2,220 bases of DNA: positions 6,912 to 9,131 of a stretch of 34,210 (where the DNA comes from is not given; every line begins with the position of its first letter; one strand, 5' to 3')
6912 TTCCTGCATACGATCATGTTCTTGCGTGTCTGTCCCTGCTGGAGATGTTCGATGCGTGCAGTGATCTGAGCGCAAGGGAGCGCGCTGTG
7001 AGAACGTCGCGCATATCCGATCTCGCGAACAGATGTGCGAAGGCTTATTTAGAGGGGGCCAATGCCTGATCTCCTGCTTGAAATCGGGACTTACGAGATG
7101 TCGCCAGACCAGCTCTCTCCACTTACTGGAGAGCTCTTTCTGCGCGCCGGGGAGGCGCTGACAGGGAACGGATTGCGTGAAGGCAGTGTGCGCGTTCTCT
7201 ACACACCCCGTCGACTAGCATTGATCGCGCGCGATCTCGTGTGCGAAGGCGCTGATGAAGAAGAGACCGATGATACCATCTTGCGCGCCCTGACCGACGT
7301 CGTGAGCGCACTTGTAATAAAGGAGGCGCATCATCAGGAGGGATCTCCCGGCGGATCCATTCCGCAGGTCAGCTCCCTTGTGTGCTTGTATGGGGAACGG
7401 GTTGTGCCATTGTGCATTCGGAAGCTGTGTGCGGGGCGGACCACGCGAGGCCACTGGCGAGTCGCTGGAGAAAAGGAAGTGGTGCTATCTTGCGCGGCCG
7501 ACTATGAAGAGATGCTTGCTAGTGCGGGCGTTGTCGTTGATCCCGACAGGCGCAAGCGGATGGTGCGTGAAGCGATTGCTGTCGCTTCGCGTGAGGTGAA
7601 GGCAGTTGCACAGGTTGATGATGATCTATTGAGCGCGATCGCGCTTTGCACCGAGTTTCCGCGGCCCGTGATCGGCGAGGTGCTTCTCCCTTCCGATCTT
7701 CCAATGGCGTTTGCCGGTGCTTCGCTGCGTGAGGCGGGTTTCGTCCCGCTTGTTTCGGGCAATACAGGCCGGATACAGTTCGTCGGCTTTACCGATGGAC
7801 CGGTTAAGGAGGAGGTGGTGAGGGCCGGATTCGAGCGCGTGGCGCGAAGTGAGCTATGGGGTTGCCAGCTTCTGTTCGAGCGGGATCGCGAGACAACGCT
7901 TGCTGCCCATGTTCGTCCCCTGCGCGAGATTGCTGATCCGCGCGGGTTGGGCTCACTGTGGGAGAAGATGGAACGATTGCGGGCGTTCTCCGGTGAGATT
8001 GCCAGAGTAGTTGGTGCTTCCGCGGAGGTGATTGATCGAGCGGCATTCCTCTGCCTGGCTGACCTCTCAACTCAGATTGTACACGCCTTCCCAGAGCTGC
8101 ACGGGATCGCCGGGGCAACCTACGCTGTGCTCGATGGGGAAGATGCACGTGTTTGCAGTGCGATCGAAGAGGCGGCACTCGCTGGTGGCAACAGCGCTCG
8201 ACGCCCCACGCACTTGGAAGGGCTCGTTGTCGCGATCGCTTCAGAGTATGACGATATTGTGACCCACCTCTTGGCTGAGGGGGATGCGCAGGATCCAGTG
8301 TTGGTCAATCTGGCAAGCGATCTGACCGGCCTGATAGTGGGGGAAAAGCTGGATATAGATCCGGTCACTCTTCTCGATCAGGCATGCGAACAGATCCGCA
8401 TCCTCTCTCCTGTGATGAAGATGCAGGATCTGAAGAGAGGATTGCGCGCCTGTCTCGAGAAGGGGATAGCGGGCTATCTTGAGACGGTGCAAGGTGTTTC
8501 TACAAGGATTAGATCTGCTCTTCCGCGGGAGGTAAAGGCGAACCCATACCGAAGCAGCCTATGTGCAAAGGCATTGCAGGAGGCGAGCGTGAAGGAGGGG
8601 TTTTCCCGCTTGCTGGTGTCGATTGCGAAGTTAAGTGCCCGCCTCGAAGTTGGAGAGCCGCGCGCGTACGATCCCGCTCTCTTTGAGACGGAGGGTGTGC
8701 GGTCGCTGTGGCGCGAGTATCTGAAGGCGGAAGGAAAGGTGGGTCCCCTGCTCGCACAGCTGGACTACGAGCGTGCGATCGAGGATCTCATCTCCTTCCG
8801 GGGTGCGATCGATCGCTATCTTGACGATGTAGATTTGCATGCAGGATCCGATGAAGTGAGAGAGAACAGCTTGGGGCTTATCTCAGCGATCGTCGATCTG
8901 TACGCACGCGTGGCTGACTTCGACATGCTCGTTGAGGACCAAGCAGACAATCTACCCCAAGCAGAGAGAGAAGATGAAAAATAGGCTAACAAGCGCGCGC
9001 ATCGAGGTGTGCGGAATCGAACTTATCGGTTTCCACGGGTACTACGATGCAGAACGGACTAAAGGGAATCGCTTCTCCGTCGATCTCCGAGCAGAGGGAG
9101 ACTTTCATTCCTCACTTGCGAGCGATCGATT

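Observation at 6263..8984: Degenerate GlyQ/GlyS-like gene pair in the slot after rplT: a possible pseudo-synthetase or repurposed aaRS paralog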

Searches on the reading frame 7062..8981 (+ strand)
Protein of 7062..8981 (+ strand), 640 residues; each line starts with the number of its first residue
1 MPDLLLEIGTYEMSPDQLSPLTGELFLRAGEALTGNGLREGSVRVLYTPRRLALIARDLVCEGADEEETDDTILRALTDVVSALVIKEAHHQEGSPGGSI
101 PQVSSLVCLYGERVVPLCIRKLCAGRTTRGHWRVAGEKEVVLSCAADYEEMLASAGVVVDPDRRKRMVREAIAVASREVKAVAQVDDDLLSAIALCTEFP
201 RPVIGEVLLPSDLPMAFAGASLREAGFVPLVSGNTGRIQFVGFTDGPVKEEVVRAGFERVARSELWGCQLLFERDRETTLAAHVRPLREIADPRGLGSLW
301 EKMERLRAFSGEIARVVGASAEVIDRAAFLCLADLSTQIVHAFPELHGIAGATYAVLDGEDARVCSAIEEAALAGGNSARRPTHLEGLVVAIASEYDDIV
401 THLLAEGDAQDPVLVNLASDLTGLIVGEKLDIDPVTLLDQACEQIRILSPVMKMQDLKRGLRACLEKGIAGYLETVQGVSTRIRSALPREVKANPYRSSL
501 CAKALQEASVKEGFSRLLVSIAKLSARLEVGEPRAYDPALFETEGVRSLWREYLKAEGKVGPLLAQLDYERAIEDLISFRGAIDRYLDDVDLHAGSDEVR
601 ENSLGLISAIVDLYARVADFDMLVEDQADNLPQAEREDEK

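Call 3: search_protein_families(library=pfam, proteins=[window:7062-8981:+], max_evalue=1)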
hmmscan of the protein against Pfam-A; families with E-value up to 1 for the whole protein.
window:7062-8981:+ (640 aa): 1 family
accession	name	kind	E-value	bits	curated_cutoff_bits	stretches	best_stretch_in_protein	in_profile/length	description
PF02092.22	tRNA_synt_2f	-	2.5e-65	221.8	29.2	2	103-454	155-502/536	Glycyl-tRNA synthetase beta subunit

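Call 4: search_protein_families(library=ncbifam, proteins=[window:7062-8981:+], max_evalue=1)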
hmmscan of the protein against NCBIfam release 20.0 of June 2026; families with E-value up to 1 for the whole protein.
window:7062-8981:+ (640 aa): 2 families
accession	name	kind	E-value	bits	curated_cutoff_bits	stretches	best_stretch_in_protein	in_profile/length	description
TIGR00211.2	glyS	equivalog_domain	4.6e-82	276.6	300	2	69-623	123-684/684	glycine--tRNA ligase subunit beta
NF011499.0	PRK14908.1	equivalog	2e-59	202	1244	2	105-623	471-996/998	glycine--tRNA ligase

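Call 6: search_solved_structures(query=window:7062-8981:+, show_alignments=1)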
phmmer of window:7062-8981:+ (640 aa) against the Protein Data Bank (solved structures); distinct sequences matched with E-value up to 0.001: 5.
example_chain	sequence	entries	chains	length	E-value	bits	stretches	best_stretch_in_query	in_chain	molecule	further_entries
7xjy_A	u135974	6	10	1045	2.8e-37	131.8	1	104-623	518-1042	Glycine--tRNA ligase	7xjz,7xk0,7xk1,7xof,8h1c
7yse_C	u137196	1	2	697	8.2e-37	130.3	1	100-623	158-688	Glycine--tRNA ligase beta subunit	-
8ie2_H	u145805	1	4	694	3e-35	125.1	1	104-403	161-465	Glycine--tRNA ligase beta subunit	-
7eiv_C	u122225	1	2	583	1.1e-29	106.8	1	100-442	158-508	Glycine--tRNA ligase beta subunit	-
7lu4_A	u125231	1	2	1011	6.3e-29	104.2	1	101-623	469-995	Multifunctional fusion protein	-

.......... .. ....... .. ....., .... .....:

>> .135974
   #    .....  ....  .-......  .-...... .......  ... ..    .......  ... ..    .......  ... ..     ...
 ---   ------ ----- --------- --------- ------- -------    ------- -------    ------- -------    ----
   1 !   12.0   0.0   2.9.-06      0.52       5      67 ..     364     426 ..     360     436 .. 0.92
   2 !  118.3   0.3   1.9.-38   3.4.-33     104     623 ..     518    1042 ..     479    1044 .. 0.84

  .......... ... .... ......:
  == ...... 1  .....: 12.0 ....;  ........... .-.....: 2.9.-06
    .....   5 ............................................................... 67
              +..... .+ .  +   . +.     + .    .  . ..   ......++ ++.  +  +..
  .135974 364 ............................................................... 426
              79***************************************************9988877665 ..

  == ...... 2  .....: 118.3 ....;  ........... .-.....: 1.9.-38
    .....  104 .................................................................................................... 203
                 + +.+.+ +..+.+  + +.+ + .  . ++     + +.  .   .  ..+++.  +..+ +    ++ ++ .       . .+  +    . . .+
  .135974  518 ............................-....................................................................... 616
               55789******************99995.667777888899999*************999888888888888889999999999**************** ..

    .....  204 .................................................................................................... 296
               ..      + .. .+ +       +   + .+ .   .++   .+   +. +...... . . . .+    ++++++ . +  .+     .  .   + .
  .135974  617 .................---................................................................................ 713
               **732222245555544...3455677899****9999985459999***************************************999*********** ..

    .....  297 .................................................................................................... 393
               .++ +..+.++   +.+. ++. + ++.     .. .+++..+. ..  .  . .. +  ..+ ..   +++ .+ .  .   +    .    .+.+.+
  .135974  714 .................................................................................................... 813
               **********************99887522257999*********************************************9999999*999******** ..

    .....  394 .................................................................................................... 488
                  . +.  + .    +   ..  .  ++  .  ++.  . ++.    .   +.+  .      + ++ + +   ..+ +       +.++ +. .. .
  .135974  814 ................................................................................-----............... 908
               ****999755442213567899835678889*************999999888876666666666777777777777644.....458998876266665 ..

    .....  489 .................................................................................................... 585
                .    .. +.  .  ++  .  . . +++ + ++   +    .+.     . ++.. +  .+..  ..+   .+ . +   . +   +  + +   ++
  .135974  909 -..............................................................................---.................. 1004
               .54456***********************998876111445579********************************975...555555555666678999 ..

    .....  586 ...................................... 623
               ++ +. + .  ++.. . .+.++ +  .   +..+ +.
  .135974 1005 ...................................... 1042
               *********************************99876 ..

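Call 53: find_homologous_proteins(query=window:7062-8981:+, max_evalue=1e-10)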
Query window:7062-8981:+ (640 aa): 178 proteins with E <= 1e-10 among 8000 candidates; the best 120 are listed.
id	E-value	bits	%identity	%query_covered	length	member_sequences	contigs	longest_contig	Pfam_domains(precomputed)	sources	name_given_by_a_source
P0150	0.0e+0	1395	100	100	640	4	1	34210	PF02092.23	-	-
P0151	3.4e-249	847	65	100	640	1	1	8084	PF02092.23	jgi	-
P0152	9.3e-201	687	54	98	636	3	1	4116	PF02092.23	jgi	-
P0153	7.6e-200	684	54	98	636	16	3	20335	PF02092.23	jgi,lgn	-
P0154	2.0e-199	682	54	98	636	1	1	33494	PF02092.23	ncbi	-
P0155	3.0e-197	675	54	98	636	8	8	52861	PF02092.23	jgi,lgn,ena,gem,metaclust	metaclust:\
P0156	1.1e-195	670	53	98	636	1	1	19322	PF02092.23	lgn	-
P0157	8.6e-191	654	52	99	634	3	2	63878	PF02092.23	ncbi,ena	-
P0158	8.3e-186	637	50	98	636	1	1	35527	PF02092.23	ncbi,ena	-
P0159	1.1e-185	637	50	98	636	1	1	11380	PF02092.23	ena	-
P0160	1.1e-171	591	49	99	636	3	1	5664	PF02092.23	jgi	-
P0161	1.1e-98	350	34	97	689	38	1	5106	PF02092.23,PF05746.22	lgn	-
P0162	1.9e-98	349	37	85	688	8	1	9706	PF02092.23,PF05746.22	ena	-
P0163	7.4e-97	344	36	97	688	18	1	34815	PF02092.23,PF05746.22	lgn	-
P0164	4.9e-95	337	35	98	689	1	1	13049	PF02092.23,PF05746.22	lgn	-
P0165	3.5e-93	331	37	83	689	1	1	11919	PF02092.23,PF05746.22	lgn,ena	-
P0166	3.8e-93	331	34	98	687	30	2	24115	PF02092.23,PF05746.22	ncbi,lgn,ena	-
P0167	7.1e-93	330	34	98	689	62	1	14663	PF02092.23,PF05746.22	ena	-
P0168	1.4e-92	329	37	88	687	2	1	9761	PF02092.23,PF05746.22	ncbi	-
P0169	5.2e-91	324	37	88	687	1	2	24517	PF02092.23,PF05746.22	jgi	-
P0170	1.1e-90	323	37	83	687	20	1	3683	PF02092.23,PF05746.22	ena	-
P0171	1.6e-90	323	38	83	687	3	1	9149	PF02092.23,PF05746.22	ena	-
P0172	4.8e-90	321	39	82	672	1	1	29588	PF02092.23,PF05746.22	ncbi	-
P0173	5.6e-88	314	35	88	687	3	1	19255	PF02092.23,PF05746.22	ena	-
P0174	7.2e-88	314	34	97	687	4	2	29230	PF02092.23,PF05746.22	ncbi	-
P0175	6.7e-87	311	34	98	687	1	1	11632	PF02092.23,PF05746.22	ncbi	-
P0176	2.2e-86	309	36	88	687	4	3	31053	PF02092.23,PF05746.22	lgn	-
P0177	5.8e-70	255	32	82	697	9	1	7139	PF02092.23,PF05746.22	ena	-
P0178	1.2e-67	247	31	98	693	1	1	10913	PF02092.23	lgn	-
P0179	4.5e-50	189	32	81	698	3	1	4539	PF02092.23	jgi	jgi:glycyl-tRNA synthetase beta chain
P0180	5.3e-48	182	29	81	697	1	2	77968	PF02092.23,PF05746.22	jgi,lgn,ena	-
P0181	1.6e-47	181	28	82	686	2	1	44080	PF02092.23,PF05746.22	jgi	-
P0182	2.9e-45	173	27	97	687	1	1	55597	PF02092.23,PF05746.22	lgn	-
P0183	3.2e-45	173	30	81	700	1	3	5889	PF02092.23,PF05746.22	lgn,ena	-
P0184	1.2e-44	171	31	81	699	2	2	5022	PF02092.23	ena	-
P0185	3.0e-44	170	28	80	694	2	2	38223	PF02092.23,PF05746.22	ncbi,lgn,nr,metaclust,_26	ncbi:MAG TPA: glycine--tRNA ligase subunit beta [Clostridia bacterium]|nr:glycine--tRNA ligase subun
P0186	4.2e-44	169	27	93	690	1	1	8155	PF02092.23,PF05746.22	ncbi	ncbi:MAG: glycine--tRNA ligase subunit beta [Syntrophobacteraceae bacterium]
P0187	2.6e-43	167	27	81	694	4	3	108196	PF02092.23,PF05746.22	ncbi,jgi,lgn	ncbi:MAG: glycine--tRNA ligase subunit beta [Bacillota bacterium]|jgi:glycyl-tRNA synthetase beta ch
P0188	6.3e-43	165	28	81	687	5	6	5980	PF02092.23,PF05746.22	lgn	-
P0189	6.8e-43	165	28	86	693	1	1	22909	PF02092.23,PF05746.22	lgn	-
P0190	6.6e-42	162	27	81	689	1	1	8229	PF02092.23,PF05746.22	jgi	-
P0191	1.0e-41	161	29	81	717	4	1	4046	PF02092.23,PF05746.22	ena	-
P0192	2.0e-41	160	27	97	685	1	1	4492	PF02092.23,PF05746.22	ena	-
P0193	7.6e-41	159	28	81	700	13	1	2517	PF02092.23,PF05746.22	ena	-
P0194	4.1e-40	156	28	81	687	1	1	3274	PF02092.23,PF05746.22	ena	-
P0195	1.7e-39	154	27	81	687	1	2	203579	PF02092.23,PF05746.22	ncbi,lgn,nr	ncbi:MAG: glycine--tRNA ligase subunit beta [Desulfuromonadales bacterium]|nr:MAG: glycine--tRNA lig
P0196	3.3e-39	153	26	97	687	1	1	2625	PF02092.23,PF05746.22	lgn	-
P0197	6.0e-39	152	25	98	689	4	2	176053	PF02092.23,PF05746.22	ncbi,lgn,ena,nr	ncbi:MAG TPA: glycine--tRNA ligase subunit beta [Proteobacteria bacterium]|nr:glycine--tRNA ligase b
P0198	2.8e-38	150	27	81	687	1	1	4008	PF02092.23,PF05746.22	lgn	-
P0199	4.1e-38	150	27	81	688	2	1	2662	PF02092.23,PF05746.22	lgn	-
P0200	6.4e-38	149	27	97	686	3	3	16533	PF02092.23,PF05746.22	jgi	-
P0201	4.4e-37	146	27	83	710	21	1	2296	PF02092.23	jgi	-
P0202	6.9e-37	145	27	81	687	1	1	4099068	PF02092.23,PF05746.22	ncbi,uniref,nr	ncbi:glycine--tRNA ligase subunit beta [Geobacter sp. FeAm09]|uniref:glycine--tRNA ligase subunit be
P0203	4.1e-36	143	27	81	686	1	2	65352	PF02092.23,PF05746.22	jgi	-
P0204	5.5e-36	142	26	82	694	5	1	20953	PF02092.23,PF05746.22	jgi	-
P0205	5.7e-36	142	26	82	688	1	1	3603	PF02092.23,PF05746.22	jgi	jgi:glycyl-tRNA synthetase beta chain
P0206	6.1e-36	142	29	81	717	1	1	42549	PF02092.23,PF05746.22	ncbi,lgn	ncbi:MAG: glycine--tRNA ligase subunit beta [Steroidobacteraceae bacterium]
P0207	1.4e-35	141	28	82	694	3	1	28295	PF02092.23,PF05746.22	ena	-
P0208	2.1e-35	141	26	85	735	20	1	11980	PF02092.23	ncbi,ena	-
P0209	7.4e-35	139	32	47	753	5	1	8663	PF02092.23,PF05746.22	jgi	jgi:glycyl-tRNA synthetase beta chain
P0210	8.9e-35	138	27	82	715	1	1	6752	PF02092.23,PF05746.22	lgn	-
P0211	2.9e-34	137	26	87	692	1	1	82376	PF02092.23,PF05746.22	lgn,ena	-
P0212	1.1e-33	135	26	97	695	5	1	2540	PF02092.23,PF05746.22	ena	-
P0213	2.3e-33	134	26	81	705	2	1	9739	PF02092.23,PF05746.22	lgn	-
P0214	2.8e-33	134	31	52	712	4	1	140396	PF02092.23,PF05746.22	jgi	jgi:glycyl-tRNA synthetase beta chain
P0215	5.8e-33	132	28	82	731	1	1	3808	PF02092.23,PF05746.22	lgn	-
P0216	6.0e-33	132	26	92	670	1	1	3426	PF02092.23,PF05746.22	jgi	-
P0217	7.6e-32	129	25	98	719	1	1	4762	PF02092.23,PF05746.22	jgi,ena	-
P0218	7.6e-32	129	24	98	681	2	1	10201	PF02092.23,PF05746.22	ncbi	ncbi:MAG: glycine--tRNA ligase subunit beta [Nitrospinaceae bacterium]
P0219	1.2e-31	128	26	82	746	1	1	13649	PF02092.23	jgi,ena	-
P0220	6.2e-31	126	29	62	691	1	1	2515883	PF02092.23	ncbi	-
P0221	2.1e-30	124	25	97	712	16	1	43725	PF02092.23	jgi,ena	jgi:glycyl-tRNA synthetase beta chain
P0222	6.1e-30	123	26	83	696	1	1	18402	PF02092.23,PF05746.22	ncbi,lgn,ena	-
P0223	1.3e-29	121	25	97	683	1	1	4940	PF02092.23,PF05746.22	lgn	-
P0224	1.8e-29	121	28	85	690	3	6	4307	PF02092.23,PF05746.22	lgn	-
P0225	5.5e-29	119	24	82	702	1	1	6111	PF02092.23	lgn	-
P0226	4.1e-28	116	30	58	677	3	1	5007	PF02092.23,PF05746.22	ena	-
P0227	4.3e-28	116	29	13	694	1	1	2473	PF02092.23,PF05746.22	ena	-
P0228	6.6e-28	116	28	81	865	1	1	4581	PF02092.23,PF02091.21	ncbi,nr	ncbi:MAG: glycine--tRNA ligase subunit beta, partial [Anaerolineae bacterium]|nr:glycine--tRNA ligas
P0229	7.5e-28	116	26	62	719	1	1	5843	PF02092.23,PF05746.22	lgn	-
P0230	4.3e-27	113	29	61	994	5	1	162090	PF02092.23,PF02091.21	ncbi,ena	-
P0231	5.9e-27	113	22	80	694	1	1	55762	PF02092.23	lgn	-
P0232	6.7e-27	112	25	97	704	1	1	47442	PF02092.23,PF05746.22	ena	-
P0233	9.6e-27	112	27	81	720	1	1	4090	PF02092.23,PF05746.22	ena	-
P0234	2.1e-26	111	28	51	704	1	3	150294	PF02092.23,PF05746.22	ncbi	-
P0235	9.2e-26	109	23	87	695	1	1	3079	PF02092.23,PF05746.22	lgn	-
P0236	1.0e-25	109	25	81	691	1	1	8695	PF02092.23,PF05746.22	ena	-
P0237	1.5e-25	108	24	81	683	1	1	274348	PF02092.23,PF05746.22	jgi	jgi:glycyl-tRNA synthetase beta chain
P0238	2.1e-25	108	24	97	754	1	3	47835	PF02092.23,PF05746.22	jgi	jgi:glycyl-tRNA synthetase beta chain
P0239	3.1e-25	107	24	81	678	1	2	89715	PF02092.23,PF05746.22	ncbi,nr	ncbi:MAG: glycine--tRNA ligase subunit beta [Gammaproteobacteria bacterium]|nr:glycine--tRNA ligase 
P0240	4.2e-25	107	28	60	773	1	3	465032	PF02092.23,PF05746.22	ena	-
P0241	4.5e-25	106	27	81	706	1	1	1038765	PF02092.23,PF05746.22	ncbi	ncbi:MAG: glycine--tRNA ligase subunit beta [Pseudomonadota bacterium]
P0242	5.6e-25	106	24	97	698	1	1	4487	PF02092.23,PF05746.22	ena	-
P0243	5.9e-25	106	27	82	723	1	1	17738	PF02092.23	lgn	-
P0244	8.9e-25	105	32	44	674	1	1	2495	PF02092.23,PF05746.22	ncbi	-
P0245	2.4e-24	104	26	82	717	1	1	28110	PF02092.23,PF05746.22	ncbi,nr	ncbi:MAG: glycine--tRNA ligase subunit beta [Armatimonadetes bacterium]|nr:glycine--tRNA ligase subu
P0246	2.5e-24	104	30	48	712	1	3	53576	PF02092.23,PF05746.22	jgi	jgi:glycyl-tRNA synthetase beta chain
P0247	3.0e-24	104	29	47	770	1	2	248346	PF02092.23,PF05746.22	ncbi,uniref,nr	ncbi:glycine--tRNA ligase subunit beta [Oricola cellulosilytica]|uniref:Glycine--tRNA ligase beta su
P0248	4.9e-24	103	33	43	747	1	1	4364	PF02092.23,PF05746.22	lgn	-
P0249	8.4e-24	102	27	67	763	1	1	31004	PF02092.23,PF05746.22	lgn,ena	-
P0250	1.2e-23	102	31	47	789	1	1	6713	PF02092.23,PF05746.22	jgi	-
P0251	1.5e-23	101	26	63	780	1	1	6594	PF02092.23,PF05746.22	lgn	-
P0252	1.5e-23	101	28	63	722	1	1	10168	PF02092.23,PF05746.22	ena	-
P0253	1.7e-23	101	28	57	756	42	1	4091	PF02092.23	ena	-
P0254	2.3e-23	101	31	47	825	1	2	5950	PF02092.23,PF05746.22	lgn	-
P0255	2.3e-23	101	26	81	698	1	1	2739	PF02092.23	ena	-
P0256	7.6e-23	99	26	81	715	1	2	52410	PF02092.23,PF05746.22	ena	-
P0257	1.2e-22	98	24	97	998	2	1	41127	PF02092.23,PF02091.21,PF05746.22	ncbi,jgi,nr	ncbi:MAG: glycine--tRNA ligase subunit beta [Brevefilum sp.]|nr:glycine--tRNA ligase subunit beta [B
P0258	1.6e-22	98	26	63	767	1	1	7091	PF02092.23,PF05746.22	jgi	jgi:glycyl-tRNA synthetase beta chain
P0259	3.2e-22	97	25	86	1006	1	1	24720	PF02092.23,PF02091.21,PF05746.22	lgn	-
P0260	4.0e-22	97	25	97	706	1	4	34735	PF02092.23,PF05746.22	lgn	-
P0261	5.0e-22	96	26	97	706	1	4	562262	PF02092.23,PF05746.22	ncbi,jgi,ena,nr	ncbi:MAG: glycine--tRNA ligase subunit beta [Roseitalea sp.]|jgi:glycyl-tRNA synthetase beta chain|n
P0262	6.4e-22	96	26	81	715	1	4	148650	PF02092.23,PF05746.22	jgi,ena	jgi:glycyl-tRNA synthetase beta chain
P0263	8.3e-22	96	26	81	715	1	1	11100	PF02092.23,PF05746.22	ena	-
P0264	9.6e-22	95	26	81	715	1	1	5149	PF02092.23,PF05746.22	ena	-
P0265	1.0e-21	95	26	81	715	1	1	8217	PF02092.23,PF05746.22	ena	-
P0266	1.3e-21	95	25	97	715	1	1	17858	PF02092.23,PF05746.22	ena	-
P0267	1.4e-21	95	26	81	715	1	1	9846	PF02092.23,PF05746.22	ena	-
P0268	1.4e-21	95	26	81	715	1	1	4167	PF02092.23,PF05746.22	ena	-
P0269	1.7e-21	95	25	63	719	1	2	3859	PF02092.23,PF05746.22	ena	-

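Call 55: find_encoding_contigs(protein=P0163, flank=10000, max_places=2)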
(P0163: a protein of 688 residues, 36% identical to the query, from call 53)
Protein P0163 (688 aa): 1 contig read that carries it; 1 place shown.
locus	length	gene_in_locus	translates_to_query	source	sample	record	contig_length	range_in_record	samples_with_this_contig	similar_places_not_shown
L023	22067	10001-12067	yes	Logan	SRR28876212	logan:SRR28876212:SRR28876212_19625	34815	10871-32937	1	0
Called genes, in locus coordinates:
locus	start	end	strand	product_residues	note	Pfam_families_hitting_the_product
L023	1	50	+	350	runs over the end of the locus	PF02517:Rce1-like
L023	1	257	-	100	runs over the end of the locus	PF02597:ThiS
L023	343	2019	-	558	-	PF17391:Urocanase_N, PF01175:Urocanase, PF17392:Urocanase_C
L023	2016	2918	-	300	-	PF00892:EamA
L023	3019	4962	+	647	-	PF00133:tRNA-synt_1, PF09334:tRNA-synt_1g, PF19303:Anticodon_3, PF01588:tRNA_bind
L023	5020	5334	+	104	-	PF00829:Ribosomal_L21p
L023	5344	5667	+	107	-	-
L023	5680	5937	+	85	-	PF01016:Ribosomal_L27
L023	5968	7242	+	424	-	PF01018:GTP1_OBG, PF02421:FeoB_N, PF01926:MMR_HSR1, PF09269:DUF1967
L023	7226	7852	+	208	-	PF01467:CTP_transf_like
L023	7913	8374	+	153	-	PF05198:IF3_N, PF00707:IF3_C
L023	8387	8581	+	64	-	PF01632:Ribosomal_L35p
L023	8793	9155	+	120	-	PF00453:Ribosomal_L20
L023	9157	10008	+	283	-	PF02091:tRNA-synt_2e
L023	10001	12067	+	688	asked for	PF02092:tRNA_synt_2f, PF05746:DALR_1 (weak)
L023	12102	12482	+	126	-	PF02152:FolB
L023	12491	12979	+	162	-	PF01288:HPPK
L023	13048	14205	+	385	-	PF10150:RNase_E_G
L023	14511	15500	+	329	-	PF01073:3Beta_HSD, PF01370:Epimerase, PF02719:Polysacc_synt_2, PF04321:RmlD_sub_bind, PF05368:NmrA, PF13460:NAD_binding_10, PF16363:GDP_Man_Dehyd, PF07993:NAD_binding_4, +1 more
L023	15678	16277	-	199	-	-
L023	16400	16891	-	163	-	PF01467:CTP_transf_like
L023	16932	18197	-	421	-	PF00675:Peptidase_M16, PF05193:Peptidase_M16_C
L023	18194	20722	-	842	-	PF01138:RNase_PH, PF03725:RNase_PH_C, PF03726:PNPase (weak), PF01138:RNase_PH, PF00013:KH_1, PF00575:S1, PF23459:S1_RRP5 (faint), PF00575:S1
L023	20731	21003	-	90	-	PF00312:Ribosomal_S15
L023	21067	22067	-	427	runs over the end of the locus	PF01979:Amidohydro_1, PF07969:Amidohydro_3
